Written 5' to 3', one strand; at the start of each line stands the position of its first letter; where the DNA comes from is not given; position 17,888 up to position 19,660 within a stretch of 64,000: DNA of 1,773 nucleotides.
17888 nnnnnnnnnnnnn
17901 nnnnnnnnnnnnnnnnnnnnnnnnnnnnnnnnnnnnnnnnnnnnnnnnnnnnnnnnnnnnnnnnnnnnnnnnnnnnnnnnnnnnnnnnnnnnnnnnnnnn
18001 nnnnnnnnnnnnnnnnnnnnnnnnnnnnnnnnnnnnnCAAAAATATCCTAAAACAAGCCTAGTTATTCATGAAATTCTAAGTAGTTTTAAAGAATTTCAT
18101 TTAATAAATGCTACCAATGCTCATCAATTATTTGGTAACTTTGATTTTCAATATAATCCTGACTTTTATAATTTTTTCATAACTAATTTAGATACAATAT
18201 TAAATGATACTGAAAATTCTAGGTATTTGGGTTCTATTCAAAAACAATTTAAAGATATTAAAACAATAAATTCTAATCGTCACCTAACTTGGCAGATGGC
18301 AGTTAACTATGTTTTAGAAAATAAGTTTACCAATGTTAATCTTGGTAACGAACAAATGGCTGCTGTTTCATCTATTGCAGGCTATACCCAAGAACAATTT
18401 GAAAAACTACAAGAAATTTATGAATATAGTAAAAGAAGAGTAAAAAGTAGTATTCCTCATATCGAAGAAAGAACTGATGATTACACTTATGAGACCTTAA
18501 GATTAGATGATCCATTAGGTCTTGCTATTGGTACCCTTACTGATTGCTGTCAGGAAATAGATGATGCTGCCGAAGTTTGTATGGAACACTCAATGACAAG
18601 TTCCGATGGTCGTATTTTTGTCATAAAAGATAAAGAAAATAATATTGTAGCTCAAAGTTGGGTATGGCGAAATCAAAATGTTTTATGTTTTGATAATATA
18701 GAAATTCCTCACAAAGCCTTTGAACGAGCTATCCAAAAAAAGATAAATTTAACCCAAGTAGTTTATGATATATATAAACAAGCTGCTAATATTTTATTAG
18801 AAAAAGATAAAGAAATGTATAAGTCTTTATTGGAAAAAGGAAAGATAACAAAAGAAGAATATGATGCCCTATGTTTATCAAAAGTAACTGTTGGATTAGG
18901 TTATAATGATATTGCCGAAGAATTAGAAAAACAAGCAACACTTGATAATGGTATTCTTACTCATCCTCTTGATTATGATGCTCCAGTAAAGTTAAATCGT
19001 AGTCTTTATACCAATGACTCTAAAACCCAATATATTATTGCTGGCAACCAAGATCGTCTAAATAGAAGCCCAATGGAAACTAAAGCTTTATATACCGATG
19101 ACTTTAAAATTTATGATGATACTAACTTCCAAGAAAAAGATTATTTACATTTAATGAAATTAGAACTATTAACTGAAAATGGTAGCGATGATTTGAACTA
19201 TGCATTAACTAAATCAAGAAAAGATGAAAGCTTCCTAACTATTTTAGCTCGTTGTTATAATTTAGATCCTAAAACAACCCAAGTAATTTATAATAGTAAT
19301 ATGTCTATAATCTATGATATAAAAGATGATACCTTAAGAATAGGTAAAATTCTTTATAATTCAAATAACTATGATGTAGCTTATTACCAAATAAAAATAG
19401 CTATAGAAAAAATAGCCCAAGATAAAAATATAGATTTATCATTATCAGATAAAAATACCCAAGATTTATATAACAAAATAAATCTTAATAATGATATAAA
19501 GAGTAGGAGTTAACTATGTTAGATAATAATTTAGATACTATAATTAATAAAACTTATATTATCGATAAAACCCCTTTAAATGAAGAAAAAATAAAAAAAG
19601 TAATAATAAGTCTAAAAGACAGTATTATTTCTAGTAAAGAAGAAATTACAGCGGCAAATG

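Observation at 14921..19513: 1530-aa cytoplasmic protein of unknown function with a Cys cluster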

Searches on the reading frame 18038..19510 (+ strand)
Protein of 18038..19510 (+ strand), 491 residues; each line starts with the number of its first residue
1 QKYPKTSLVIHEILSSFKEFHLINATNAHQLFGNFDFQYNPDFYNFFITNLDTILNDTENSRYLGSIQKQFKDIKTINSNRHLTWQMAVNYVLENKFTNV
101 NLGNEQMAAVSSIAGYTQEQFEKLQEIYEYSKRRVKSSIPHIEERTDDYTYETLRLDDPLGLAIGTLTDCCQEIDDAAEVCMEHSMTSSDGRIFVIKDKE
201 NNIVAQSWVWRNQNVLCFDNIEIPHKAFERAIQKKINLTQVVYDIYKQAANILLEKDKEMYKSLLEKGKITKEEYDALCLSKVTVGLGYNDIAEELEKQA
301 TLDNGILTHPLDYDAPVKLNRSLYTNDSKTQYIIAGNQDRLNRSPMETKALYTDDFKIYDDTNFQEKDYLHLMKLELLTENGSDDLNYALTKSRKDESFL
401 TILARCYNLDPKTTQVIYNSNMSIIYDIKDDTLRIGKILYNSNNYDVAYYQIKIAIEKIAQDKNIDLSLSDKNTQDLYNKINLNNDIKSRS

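Call 43: predict_structure(alignment_id=A4)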
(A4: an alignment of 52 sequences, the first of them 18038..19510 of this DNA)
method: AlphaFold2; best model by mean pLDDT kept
length: 491 residues; sequences in the alignment: 52
mean_pLDDT: 87.4   pTM: 0.79
mean pLDDT of the five models: 87.4, 85.6, 85.4, 85.2, 84.4
residues with pLDDT >= 90: 274; 70-90: 171; 50-70: 38; < 50: 8
segments of 3 or more residues with pLDDT < 50: 486-491
pLDDT, mean of each block of 10 residues (from residue 1): 56 65 63 71 86 79 79 77 80 79 86 85 95 95 96 96 88 89 96 95 94 95 89 95 98 98 97 94 90 95 92 89 82 92 84 94 89 90 84 88 95 95 96 96 91 93 92 91 56 30
secondary structure, 60 per line:
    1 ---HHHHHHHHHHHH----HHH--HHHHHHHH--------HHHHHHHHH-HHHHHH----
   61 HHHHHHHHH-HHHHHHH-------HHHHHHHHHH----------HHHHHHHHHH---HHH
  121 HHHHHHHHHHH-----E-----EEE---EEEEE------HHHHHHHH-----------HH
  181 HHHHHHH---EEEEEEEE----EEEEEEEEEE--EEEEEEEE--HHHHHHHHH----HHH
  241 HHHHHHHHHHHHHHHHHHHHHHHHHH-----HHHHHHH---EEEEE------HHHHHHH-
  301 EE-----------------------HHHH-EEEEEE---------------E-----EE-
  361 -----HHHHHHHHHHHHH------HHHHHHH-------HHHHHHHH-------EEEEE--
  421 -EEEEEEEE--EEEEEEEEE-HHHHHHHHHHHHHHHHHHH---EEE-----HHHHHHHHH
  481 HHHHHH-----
elements in order: H4-15 H25-32 H41-49 H51-56 H61-69 H71-77 H85-94 H105-114 H118-131 E143-145 E149-153 H160-167 H179-187 E191-198 E203-212 E215-222 H225-233 H238-266 H272-278 E282-286 H293-299 H326-329 E331-336 H366-378 H385-391 H399-406 E414-418 E422-429 E432-440 H442-460 E464-466 H472-486
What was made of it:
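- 18464..18940 (+): GNAT-like domain 1 ('C1', aa ~1182-1340), the most conserved part of the family. AF2 topology b1-a1-a2-b2-b3-b4-a3-(insert)-b5-a4 (call 43).
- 18749..18871 (+): Helical hairpin inserted between a3 and b5 of GNAT domain 1 (aa 1277-1317). Contains a SHOCT-like short motif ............. Helices at model residues 238-266 and 272-278 (call 43).
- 19028..19495 (+): GNAT-like domain 2 ('C2', aa ~1370-1525), less conserved. AF2 topology (call 43).
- On GNAT superfamily (fold level): The AF2 secondary-structure order fits twice, at model residues 143-301 and 331-486 (call 43).
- The AF2 model of aa 1040-1530 has pLDDT 87.4 and pTM 0.79, with two complete GNAT topologies (call 43).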

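Call 45: search_protein_representatives(alignment_id=A4)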
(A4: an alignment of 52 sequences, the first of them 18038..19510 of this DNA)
Query: 52 sequences, 481 profile positions. Proteins with E-value up to 0.001 (for the whole library): 3107; up to 1e-10: 1735; up to 1e-30: 457. The best 150 are listed.
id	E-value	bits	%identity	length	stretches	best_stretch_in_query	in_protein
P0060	3.6e-190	649.6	-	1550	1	6-478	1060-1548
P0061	4.4e-187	639.4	-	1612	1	5-479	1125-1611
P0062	6.4e-187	638.9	-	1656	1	5-471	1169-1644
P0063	4.8e-186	636.0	-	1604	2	8-479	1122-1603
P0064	4.9e-186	635.9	-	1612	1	5-479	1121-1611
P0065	1.7e-185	634.2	-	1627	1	6-479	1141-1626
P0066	5.4e-185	632.5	-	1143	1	5-479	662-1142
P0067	5.9e-185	632.4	-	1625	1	5-479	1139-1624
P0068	5.6e-184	629.2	-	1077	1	5-479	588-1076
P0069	1.8e-181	620.9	-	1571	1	5-479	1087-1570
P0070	4.5e-181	619.6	-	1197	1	5-479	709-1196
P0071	5.8e-181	619.2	-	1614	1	6-479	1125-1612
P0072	7.0e-180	615.6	-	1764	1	5-478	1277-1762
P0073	1.8e-178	611.0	-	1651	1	5-479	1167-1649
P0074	7.5e-178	609.0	-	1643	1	5-479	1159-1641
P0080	5.6e-176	602.8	-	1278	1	5-479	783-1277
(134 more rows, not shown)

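Call 60: search_protein_families(library=pfam, alignment_id=A6, max_evalue=0.001)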
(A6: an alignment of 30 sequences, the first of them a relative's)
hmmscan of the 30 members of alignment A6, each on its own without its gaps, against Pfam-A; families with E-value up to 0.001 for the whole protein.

A. member 1, P0167 (1776 aa): 0 families

B. families by the number of members that match (of 30 scanned): 8 families
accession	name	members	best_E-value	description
PF13306.12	LRR_5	3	4e-132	BspA type Leucine rich repeat region (6 copies)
PF13855.12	LRR_8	3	1.3e-23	Leucine rich repeat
PF13475.11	DUF4116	2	8.7e-70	Domain of unknown function (DUF4116)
PF09851.14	SHOCT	2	0.00048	Short C-terminal domain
PF23952.1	LRR_EndoS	1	1.5e-08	Endo-beta-N-acetylglucosaminidase EndoS LRR domain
PF23622.1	LRR_At1g61320_AtMIF1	1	0.00015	At1g61320/AtMIF1, LRR domain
PF04312.18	DUF460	1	0.00028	Protein of unknown function (DUF460)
PF21718.4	KH_DTX3L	1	0.00073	DTX3L, KH-like domain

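Call 89: fold_search(model_id=the predicted structure, library=pdb)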
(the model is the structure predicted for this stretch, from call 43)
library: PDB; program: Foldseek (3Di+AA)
matches with E <= 10: 651; with E <= 0.001: 4
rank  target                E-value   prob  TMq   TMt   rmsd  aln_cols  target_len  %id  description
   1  2i00_C                2.3e-04  0.94  0.16  0.19  19.7       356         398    8  Crystal structure of acetyltransferase (GNAT family) from Enterococcus faecalis (released 2006-09-19)
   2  6wqb                  8.4e-04  0.96  0.16  0.25  21.5       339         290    8  Crystal structure of VipF from Legionella hackeliae in complex with acetyl-CoA (released 2021-11-10)
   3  1xe4                  8.4e-04  0.69  0.13  0.17  19.0       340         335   11  Crystal Structure of Weissella viridescens FemX (K36M) Mutant (released 2005-05-31)
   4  3n7z_E                8.9e-04  0.75  0.13  0.16  22.1       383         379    6  Crystal structure of acetyltransferase from Bacillus anthracis (released 2010-06-16)
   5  8f51                  1.2e-03  0.90  0.14  0.17  21.1       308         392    7  Crystal structure of acetyltransferase Eis from M. tuberculosis in complex with mefloquine (released 2023-02-01)
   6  3n7z_B                1.2e-03  0.93  0.17  0.21  22.4       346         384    7  Crystal structure of acetyltransferase from Bacillus anthracis (released 2010-06-16)
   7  1xf8                  1.3e-03  0.60  0.12  0.16  17.9       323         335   10  Crystal Structure of Weissella viridescens FemX (Y254F) Mutant (released 2005-05-31)
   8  4ii9_A                1.3e-03  0.60  0.12  0.17  18.8       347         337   10  Crystal structure of Weissella viridescens FemXVv non-ribosomal amino acid transferase in complex with a peptidyl-RNA  (released 2013-07-03)
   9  2hv2_C                1.4e-03  0.93  0.17  0.21  20.9       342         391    9  Crystal Structure of Conserved Protein of Unknown Function from Enterococcus faecalis V583 at 2.4 A Resolution, Probab (released 2006-08-29)
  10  7wx5                  1.9e-03  0.97  0.17  0.28  21.4       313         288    9  a Legionella acetyltransferase effector VipF (released 2023-02-22)
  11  2hv2_D                1.9e-03  0.80  0.16  0.19  20.3       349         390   10  Crystal Structure of Conserved Protein of Unknown Function from Enterococcus faecalis V583 at 2.4 A Resolution, Probab (released 2006-08-29)
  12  3n7z_D                2.1e-03  0.72  0.12  0.15  21.6       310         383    7  Crystal structure of acetyltransferase from Bacillus anthracis (released 2010-06-16)
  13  2i00_B                2.1e-03  0.60  0.12  0.14  19.4       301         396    8  Crystal structure of acetyltransferase (GNAT family) from Enterococcus faecalis (released 2006-09-19)
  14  7z5y_A                2.1e-03  0.57  0.12  0.17  18.7       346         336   10  CRYSTAL STRUCTURE OF WEISSELLA VIRIDESCENS FEMXVV NON-RIBOSOMAL AMINO ACID TRANSFERASE IN COMPLEX WITH A PEPTIDYL-XNA  (released 2022-10-26)
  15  7z6a_A                2.4e-03  0.54  0.12  0.16  17.6       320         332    8  CRYSTAL STRUCTURE OF WEISSELLA VIRIDESCENS FEMXVV NON-RIBOSOMAL AMINO ACID TRANSFERASE IN COMPLEX WITH A PEPTIDYL-XNA  (released 2022-10-26)
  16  3n7z_C                2.5e-03  0.69  0.14  0.17  22.5       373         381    8  Crystal structure of acetyltransferase from Bacillus anthracis (released 2010-06-16)
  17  2i00_A                3.1e-03  0.41  0.12  0.14  21.4       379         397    7  Crystal structure of acetyltransferase (GNAT family) from Enterococcus faecalis (released 2006-09-19)
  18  2hv2_F                3.3e-03  0.77  0.15  0.19  21.6       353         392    9  Crystal Structure of Conserved Protein of Unknown Function from Enterococcus faecalis V583 at 2.4 A Resolution, Probab (released 2006-08-29)
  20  3n7z_F                3.6e-03  0.60  0.13  0.16  22.1       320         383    7  Crystal structure of acetyltransferase from Bacillus anthracis (released 2010-06-16)
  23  3n7z_A                5.0e-03  0.63  0.13  0.17  21.7       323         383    6  Crystal structure of acetyltransferase from Bacillus anthracis (released 2010-06-16)
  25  2hv2_B                5.3e-03  0.72  0.16  0.19  21.5       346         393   10  Crystal Structure of Conserved Protein of Unknown Function from Enterococcus faecalis V583 at 2.4 A Resolution, Probab (released 2006-08-29)
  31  2wpw_A                7.4e-03  0.77  0.20  0.28  21.4       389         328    7  Tandem GNAT protein from the clavulanic acid biosynthesis pathway (without AcCoA) (released 2009-12-29)
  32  2hv2_A                7.8e-03  0.63  0.14  0.18  22.1       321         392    9  Crystal Structure of Conserved Protein of Unknown Function from Enterococcus faecalis V583 at 2.4 A Resolution, Probab (released 2006-08-29)
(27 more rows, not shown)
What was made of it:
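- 18464..18940 (+): Foldseek tandem-GNAT hits (call 89).
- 19028..19495 (+): Foldseek alignments of 300-380 columns to two-GNAT proteins (call 89).
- On GNAT superfamily (fold level): Foldseek top hits are GNAT (call 89).
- On Tandem (duplicated) GNAT proteins: Foldseek alignments of 300-389 columns to Eis-like, VipF, FemX and 2wpw (call 89).
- Closest known: Tandem-GNAT acyltransferases. Same: Two consecutive GNAT-fold domains aligned in order over 300-380 columns (call 89).
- Foldseek's best matches are two-GNAT proteins aligned over 300-380 columns: Eis-like 2i00/3n7z/2hv2, VipF, FemX and the clavulanate tandem GNAT (call 89).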

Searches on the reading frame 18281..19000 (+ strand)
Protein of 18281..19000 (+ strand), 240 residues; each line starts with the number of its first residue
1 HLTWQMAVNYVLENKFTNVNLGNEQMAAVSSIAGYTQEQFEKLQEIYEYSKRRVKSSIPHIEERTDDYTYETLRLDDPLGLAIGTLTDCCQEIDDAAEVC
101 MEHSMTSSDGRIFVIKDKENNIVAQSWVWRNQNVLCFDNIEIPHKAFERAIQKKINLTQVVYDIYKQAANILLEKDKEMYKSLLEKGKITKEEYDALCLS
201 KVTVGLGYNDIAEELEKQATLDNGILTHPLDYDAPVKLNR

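Call 24: search_solved_structures(query=A2, max_evalue=10, show_alignments=2)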
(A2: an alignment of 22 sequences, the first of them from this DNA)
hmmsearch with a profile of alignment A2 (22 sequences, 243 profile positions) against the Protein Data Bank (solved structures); distinct sequences matched with E-value up to 10: 4.
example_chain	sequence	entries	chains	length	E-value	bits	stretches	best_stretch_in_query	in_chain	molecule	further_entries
1wmr_A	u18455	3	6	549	0.6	12.8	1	112-150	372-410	Isopullulanase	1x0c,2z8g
3wwg_A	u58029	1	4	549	0.6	12.8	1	112-150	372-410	Isopullulanase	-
1oxx_K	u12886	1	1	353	1.8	11.3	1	96-169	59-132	ABC transporter, ATP binding protein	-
1oxs_C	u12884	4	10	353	1.8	11.2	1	96-169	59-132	ABC transporter, ATP binding protein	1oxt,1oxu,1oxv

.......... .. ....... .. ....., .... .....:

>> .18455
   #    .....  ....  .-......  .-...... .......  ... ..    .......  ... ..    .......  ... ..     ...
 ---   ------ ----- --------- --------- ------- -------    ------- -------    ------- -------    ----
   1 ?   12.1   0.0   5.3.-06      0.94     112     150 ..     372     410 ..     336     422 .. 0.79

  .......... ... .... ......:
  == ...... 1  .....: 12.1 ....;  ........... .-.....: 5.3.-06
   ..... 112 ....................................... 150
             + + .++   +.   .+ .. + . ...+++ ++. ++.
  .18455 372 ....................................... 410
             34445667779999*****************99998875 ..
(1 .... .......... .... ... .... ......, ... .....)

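Call 25: find_homologous_proteins(query=A2, max_evalue=0.001)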
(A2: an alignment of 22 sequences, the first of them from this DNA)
Query A2 (22 sequences) (240 aa, profile of the alignment): 50 proteins with E <= 0.001 among 4813 candidates.
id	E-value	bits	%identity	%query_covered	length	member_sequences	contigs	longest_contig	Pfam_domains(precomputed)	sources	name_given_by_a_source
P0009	9.7e-112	390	60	100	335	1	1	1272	-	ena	-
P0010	9.7e-100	351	59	97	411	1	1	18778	-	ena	-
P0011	3.0e-99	349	54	99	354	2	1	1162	-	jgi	jgi:hypothetical protein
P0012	5.5e-95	336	46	97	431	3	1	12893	-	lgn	-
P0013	5.7e-91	322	46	95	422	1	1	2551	-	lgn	-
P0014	4.2e-88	313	55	82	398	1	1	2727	-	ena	-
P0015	8.1e-85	302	48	97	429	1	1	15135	-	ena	-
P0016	2.2e-84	301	33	94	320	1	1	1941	-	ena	-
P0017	1.6e-80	288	51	78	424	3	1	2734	-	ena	-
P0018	1.6e-80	288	46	91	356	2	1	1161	-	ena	-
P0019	7.4e-79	283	60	70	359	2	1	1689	-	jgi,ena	-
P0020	2.9e-77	278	66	63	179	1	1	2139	-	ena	-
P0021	3.4e-75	271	61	68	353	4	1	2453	-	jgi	jgi:hypothetical protein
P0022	1.6e-73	265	64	67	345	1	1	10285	-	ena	-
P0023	6.0e-70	254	65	60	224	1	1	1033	-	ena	-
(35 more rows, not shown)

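Call 50: search_protein_families(library=pfam, alignment_id=A2, max_evalue=5)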
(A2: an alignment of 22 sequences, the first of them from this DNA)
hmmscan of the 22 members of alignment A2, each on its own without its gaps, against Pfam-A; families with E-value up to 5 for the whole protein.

A. member 1, seq(240 aa): 4 families
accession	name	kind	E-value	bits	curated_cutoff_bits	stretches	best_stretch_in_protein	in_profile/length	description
PF13123.11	DUF3978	-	0.0079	16.4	25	1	101-149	33-81/144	Protein of unknown function (DUF3978)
PF09851.14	SHOCT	-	0.016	15.4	27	1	180-196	6-22/28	Short C-terminal domain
PF14513.12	DAG_kinase_N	-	0.075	13.7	23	1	36-60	6-30/151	Diacylglycerol kinase N-terminus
PF20612.3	SHOCT_2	-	0.081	13.6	24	1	179-195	18-34/53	SHOCT domain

B. families by the number of members that match (of 22 scanned): 21 families
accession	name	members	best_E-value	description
PF09851.14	SHOCT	14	0.00027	Short C-terminal domain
PF20612.3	SHOCT_2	5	0.064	SHOCT domain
PF22219.1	DUF3829_2nd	2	0.011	DUF3829-like, C-terminal domain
PF21616.3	Topo-V_HhH_2_2nd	2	0.024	Topoisomerase V, second (HhH)2 tandem domain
PF06819.16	Arc_PepC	2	0.038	Archaeal Peptidase A24 C-terminal Domain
PF10415.14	FumaraseC_C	2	0.057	Fumarase C C-terminus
PF10925.13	DUF2680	2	0.079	Protein of unknown function (DUF2680)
PF13041.12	PPR_2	2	0.13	PPR repeat family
PF17441.7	DUF5419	2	0.19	Family of unknown function (DUF5419)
PF13123.11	DUF3978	1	0.0079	Protein of unknown function (DUF3978)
PF00772.26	DnaB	1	0.018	DnaB-like helicase N terminal domain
PF04912.19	Dynamitin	1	0.024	Dynamitin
PF07495.19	Y_Y_Y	1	0.045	Y_Y_Y domain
PF12763.14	EH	1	0.06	EH domain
PF14513.12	DAG_kinase_N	1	0.075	Diacylglycerol kinase N-terminus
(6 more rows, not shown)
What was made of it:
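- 18749..18871 (+): Weak SHOCT matches in 14 of 22 members (call 50).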
